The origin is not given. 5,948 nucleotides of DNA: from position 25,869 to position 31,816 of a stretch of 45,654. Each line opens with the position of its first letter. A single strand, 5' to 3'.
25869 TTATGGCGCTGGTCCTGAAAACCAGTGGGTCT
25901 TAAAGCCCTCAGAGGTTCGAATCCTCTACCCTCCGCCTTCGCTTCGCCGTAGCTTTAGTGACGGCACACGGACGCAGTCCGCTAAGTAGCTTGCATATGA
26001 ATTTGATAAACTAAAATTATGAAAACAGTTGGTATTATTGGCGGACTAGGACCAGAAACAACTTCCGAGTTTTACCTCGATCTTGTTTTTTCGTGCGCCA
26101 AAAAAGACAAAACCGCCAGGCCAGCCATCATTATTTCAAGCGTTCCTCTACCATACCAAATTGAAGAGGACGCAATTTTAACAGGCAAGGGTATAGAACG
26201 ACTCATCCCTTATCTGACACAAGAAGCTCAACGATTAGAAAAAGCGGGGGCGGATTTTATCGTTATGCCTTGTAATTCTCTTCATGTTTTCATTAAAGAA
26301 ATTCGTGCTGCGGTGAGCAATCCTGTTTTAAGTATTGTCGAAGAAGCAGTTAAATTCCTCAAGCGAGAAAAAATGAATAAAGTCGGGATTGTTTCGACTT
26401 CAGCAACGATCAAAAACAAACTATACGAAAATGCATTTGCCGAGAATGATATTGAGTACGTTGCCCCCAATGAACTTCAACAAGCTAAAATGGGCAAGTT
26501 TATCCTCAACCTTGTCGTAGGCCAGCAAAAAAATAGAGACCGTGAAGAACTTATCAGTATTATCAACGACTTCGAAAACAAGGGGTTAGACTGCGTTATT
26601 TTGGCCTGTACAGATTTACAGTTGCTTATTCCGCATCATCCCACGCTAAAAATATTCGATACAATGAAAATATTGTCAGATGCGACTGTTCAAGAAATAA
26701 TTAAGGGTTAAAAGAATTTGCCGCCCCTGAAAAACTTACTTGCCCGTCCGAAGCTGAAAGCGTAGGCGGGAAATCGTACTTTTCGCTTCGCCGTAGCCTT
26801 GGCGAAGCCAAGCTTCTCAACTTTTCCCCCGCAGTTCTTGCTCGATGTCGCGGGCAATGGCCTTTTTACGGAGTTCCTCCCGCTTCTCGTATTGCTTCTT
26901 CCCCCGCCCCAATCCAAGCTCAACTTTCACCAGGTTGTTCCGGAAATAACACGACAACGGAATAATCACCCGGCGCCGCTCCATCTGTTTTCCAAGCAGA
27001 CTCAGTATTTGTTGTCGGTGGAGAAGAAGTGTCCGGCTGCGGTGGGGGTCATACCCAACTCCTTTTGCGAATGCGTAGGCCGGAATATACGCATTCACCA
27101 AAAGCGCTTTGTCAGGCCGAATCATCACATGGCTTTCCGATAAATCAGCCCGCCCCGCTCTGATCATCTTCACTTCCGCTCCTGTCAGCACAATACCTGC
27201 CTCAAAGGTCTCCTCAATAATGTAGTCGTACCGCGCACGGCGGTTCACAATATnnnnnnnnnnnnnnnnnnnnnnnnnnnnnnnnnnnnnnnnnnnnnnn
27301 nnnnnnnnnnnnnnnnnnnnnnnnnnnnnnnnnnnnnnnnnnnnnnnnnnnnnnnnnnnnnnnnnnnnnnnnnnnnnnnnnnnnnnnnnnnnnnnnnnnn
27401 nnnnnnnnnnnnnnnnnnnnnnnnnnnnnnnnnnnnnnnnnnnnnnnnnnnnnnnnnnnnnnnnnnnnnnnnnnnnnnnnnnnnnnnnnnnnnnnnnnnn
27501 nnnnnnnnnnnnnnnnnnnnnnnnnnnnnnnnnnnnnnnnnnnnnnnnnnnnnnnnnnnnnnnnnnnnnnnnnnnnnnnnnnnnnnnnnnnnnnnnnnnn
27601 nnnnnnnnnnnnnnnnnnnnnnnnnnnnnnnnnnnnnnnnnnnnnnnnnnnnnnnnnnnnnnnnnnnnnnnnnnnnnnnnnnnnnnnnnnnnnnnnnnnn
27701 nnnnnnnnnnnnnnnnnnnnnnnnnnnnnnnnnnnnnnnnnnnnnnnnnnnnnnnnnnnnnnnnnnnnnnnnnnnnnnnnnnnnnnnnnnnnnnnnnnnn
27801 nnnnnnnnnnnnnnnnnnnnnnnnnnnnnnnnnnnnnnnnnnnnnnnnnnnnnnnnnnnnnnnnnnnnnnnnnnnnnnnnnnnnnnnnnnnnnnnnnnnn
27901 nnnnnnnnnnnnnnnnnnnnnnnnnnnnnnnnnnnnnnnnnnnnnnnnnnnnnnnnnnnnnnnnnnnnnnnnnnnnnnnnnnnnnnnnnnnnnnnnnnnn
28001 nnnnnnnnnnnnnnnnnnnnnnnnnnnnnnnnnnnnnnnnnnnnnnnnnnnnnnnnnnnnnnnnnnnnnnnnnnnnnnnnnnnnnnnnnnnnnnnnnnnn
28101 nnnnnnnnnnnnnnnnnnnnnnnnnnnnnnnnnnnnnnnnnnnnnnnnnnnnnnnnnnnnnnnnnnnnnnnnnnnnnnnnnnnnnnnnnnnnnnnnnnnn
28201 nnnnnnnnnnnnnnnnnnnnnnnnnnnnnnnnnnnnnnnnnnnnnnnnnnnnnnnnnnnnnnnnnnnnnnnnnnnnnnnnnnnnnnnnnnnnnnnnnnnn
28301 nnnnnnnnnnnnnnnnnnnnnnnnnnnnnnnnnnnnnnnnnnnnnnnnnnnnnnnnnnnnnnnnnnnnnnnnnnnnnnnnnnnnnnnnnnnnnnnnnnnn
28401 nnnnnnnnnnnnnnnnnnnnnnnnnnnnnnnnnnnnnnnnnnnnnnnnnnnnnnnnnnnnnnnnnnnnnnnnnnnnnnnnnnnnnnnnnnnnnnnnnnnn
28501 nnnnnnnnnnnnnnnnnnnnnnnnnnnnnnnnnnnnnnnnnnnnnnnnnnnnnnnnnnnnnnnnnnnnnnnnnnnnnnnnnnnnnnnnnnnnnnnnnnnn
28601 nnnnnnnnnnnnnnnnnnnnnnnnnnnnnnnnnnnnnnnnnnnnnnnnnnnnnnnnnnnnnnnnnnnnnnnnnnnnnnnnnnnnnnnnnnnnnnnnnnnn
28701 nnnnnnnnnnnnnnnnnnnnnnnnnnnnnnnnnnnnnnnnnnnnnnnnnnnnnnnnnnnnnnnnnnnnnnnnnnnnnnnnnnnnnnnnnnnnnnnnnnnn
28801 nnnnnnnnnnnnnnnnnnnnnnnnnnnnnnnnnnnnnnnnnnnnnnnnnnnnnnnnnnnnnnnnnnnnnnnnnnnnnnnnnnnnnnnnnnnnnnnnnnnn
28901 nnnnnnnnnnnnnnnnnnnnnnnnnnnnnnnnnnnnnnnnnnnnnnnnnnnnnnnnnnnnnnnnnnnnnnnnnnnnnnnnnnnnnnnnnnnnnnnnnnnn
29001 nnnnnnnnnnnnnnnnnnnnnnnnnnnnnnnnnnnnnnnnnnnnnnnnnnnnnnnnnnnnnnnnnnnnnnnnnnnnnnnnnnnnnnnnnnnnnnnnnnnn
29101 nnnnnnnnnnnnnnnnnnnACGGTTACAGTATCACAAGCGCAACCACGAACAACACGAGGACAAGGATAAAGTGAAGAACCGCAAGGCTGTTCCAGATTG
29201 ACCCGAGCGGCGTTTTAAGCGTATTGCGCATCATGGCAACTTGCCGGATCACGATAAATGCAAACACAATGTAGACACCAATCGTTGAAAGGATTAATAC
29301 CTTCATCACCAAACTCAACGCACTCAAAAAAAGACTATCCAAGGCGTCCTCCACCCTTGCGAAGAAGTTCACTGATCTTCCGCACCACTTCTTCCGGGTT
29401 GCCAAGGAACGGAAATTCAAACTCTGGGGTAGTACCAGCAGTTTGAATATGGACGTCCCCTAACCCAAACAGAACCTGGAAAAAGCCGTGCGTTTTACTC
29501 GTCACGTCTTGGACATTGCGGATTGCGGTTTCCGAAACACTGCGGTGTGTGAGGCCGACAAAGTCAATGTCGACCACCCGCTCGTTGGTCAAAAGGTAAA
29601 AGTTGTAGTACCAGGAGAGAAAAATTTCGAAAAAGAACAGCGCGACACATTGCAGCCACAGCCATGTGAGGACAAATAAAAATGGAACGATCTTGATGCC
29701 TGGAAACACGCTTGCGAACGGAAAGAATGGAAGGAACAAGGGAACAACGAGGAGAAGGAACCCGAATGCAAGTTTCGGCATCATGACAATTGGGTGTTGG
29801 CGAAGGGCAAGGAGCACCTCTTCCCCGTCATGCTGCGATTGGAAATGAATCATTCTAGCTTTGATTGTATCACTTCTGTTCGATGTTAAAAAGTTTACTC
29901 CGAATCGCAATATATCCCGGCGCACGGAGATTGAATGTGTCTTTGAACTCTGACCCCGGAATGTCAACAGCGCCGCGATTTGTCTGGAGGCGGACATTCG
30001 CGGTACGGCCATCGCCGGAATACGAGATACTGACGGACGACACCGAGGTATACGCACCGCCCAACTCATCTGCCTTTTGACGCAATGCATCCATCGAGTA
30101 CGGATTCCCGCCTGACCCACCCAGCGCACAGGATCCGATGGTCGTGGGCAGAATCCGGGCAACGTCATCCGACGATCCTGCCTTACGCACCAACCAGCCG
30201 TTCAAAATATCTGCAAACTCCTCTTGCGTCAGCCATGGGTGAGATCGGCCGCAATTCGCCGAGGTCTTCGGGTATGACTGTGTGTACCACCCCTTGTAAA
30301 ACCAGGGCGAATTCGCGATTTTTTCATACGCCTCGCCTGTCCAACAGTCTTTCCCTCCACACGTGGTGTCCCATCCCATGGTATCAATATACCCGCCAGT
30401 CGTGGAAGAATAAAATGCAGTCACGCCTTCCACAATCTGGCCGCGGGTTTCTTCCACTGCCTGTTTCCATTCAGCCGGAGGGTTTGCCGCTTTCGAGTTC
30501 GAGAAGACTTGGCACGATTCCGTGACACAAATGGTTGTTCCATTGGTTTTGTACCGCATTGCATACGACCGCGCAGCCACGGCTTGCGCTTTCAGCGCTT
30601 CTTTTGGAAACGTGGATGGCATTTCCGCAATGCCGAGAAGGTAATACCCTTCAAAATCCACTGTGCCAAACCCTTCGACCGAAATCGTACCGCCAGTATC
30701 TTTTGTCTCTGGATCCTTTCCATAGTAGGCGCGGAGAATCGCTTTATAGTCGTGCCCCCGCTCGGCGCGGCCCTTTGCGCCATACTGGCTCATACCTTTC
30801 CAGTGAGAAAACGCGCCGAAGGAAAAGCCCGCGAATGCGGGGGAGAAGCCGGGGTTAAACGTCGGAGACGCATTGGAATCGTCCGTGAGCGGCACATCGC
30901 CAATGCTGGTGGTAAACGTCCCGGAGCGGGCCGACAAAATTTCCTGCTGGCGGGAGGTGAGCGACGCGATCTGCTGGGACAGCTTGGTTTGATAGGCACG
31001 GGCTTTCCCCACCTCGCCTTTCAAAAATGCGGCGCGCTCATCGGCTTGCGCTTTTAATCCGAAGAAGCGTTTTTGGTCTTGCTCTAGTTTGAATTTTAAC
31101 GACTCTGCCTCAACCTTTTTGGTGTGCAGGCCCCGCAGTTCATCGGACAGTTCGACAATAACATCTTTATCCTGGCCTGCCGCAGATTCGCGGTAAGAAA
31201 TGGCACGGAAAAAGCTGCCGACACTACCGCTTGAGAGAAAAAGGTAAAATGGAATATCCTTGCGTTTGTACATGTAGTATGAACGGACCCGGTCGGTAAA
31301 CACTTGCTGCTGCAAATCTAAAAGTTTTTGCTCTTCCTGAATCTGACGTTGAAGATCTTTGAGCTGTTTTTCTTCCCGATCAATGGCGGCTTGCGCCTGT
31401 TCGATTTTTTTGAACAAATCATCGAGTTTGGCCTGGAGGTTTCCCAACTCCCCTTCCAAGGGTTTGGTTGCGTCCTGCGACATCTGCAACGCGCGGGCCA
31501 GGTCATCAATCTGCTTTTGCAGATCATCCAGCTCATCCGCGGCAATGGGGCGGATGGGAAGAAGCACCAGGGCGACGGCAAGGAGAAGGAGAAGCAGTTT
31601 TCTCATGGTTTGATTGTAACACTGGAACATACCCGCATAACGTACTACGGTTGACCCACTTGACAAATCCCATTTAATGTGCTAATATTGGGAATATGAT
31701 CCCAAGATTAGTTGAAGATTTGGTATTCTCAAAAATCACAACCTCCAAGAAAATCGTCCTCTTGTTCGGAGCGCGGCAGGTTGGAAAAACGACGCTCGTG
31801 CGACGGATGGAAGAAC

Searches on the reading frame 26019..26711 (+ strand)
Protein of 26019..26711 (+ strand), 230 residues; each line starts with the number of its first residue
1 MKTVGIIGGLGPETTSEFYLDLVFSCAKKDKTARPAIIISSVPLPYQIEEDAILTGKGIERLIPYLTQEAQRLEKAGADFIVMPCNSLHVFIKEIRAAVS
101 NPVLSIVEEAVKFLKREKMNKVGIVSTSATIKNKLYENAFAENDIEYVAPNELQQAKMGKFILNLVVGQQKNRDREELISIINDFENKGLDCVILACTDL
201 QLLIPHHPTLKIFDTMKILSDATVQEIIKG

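Call 8: search_protein_families(library=pfam, proteins=[window:26019-26711:+], max_evalue=0.001)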
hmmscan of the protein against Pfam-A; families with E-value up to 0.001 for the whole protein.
window:26019-26711:+ (230 aa): 2 families
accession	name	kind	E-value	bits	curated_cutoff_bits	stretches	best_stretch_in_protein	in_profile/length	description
PF01177.27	Asp_Glu_race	-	1.1e-36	127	31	1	7-219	1-207/211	Asp/Glu/Hydantoin racemase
PF07302.16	AroM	-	4.2e-05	23.6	23.8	0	139-219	36-114/219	AroM protein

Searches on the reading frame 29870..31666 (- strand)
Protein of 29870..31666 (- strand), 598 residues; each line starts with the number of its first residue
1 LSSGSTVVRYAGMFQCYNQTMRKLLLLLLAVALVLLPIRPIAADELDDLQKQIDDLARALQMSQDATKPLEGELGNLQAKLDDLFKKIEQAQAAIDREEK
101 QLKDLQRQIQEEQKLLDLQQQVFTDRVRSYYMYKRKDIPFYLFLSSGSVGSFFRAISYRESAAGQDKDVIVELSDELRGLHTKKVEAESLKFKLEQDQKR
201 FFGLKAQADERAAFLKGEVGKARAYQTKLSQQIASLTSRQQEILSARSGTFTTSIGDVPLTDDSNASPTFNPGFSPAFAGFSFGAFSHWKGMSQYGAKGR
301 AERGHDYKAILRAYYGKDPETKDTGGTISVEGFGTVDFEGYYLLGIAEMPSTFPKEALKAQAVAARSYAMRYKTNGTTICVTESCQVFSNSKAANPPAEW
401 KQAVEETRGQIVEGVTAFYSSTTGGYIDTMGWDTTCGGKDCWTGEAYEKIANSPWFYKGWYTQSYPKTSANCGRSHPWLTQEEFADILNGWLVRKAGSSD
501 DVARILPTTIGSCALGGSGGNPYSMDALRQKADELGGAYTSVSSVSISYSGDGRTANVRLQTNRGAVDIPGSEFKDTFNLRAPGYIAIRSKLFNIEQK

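Call 3: search_protein_families(library=pfam, proteins=[window:29870-31666:-], max_evalue=0.1)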
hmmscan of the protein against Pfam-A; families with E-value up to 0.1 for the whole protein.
window:29870-31666:- (598 aa): 12 families
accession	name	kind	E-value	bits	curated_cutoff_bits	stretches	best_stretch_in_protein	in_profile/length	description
PF08486.15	SpoIID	-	3.2e-18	66.6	23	1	347-412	23-95/97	Stage II sporulation protein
PF11932.13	DUF3450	-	0.0005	19.9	32.6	1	29-116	4-95/241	Protein of unknown function (DUF3450)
PF12128.14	DUF3584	-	0.00066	17.7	31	1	45-116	598-669/1191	Protein of unknown function (DUF3584)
PF05791.16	Bacillus_HBL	-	0.00071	19.9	29.1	1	5-113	75-171/177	Bacillus haemolytic enterotoxin (HBL)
PF06785.16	UPF0242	-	0.0039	17.7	33.5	0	165-244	98-174/194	Uncharacterised protein family (UPF0242) N-terminus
PF13514.12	AAA_27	-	0.0044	17.1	22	1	49-113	137-200/206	AAA domain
PF00038.26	Filament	-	0.019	15.1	40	1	44-118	217-292/313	Intermediate filament protein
PF24627.1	PUMA_CC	-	0.022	15.2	30.1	1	70-118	6-54/74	PUMA coiled-coil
PF10234.14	Cluap1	-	0.022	14.6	25.8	1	52-107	166-221/268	Clusterin-associated protein-1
PF06103.16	DUF948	-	0.029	15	37.2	1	27-110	4-85/89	Bacterial protein of unknown function (DUF948)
PF10393.14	Matrilin_ccoil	-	0.037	14.2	26.3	0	72-92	22-42/45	Trimeric coiled-coil oligomerisation domain of matrilin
PF23991.1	DUF7310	-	0.045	14.7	40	1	43-97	29-83/83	Coiled-coil region of unknown function (DUF7310)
